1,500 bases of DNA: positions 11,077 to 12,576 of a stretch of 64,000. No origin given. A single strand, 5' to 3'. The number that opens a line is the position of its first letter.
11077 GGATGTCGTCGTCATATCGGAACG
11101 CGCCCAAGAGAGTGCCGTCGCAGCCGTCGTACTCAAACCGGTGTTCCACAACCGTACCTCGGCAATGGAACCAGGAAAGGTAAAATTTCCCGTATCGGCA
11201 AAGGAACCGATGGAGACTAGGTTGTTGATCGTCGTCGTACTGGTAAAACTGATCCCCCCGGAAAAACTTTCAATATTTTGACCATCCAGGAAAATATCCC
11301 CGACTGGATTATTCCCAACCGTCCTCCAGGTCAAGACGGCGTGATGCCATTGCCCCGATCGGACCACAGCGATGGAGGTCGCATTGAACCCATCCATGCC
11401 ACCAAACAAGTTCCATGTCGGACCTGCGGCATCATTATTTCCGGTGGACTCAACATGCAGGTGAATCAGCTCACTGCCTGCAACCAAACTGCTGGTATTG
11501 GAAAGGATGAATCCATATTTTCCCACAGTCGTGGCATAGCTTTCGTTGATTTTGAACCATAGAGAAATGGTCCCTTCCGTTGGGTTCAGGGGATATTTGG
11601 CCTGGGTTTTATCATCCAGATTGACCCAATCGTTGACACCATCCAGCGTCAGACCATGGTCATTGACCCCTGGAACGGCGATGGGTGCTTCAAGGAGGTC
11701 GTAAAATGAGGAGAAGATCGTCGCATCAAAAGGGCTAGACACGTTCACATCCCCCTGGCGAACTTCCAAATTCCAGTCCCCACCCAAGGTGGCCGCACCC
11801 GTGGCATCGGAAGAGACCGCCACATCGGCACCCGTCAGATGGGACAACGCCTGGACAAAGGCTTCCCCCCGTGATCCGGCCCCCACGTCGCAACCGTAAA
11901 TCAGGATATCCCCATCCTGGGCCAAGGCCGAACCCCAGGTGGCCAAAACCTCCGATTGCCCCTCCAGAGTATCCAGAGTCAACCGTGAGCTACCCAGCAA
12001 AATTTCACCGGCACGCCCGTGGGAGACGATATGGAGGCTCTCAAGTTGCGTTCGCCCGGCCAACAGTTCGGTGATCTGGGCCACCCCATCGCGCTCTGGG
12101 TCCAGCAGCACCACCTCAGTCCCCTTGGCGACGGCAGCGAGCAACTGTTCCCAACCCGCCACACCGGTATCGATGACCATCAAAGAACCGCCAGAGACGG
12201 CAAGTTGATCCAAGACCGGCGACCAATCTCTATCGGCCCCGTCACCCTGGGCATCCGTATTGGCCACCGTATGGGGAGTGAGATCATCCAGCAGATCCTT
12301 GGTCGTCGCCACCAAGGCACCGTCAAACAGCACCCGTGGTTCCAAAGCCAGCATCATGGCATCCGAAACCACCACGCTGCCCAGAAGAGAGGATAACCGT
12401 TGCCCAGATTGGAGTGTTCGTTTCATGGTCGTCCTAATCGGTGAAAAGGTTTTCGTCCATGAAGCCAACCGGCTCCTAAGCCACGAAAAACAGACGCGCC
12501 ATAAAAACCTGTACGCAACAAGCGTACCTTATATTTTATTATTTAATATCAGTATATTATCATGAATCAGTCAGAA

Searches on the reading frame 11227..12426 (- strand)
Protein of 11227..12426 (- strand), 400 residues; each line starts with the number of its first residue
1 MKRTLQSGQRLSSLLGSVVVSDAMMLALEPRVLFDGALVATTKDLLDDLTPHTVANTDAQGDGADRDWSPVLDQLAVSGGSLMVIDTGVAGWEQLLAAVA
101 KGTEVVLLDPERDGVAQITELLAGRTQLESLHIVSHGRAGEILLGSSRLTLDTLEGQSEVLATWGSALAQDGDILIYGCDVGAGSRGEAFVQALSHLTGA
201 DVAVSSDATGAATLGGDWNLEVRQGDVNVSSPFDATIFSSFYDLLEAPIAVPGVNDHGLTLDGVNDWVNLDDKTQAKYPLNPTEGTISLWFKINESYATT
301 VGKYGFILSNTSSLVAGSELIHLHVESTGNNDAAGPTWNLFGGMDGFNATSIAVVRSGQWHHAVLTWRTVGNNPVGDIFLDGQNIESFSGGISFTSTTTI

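Call 7: search_protein_families(library=pfam, proteins=[window:11227-12426:-], max_evalue=0.01)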
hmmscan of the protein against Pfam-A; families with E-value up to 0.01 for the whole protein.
window:11227-12426:- (400 aa): 2 families
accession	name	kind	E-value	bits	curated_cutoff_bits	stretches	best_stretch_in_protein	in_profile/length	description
PF14252.11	DUF4347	-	4.6e-58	196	24.6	1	82-244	1-163/164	Domain of unknown function (DUF4347)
PF13385.13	Laminin_G_3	-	1.2e-08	35.7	27.6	1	262-397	1-114/151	Concanavalin A-like lectin/glucanases superfamily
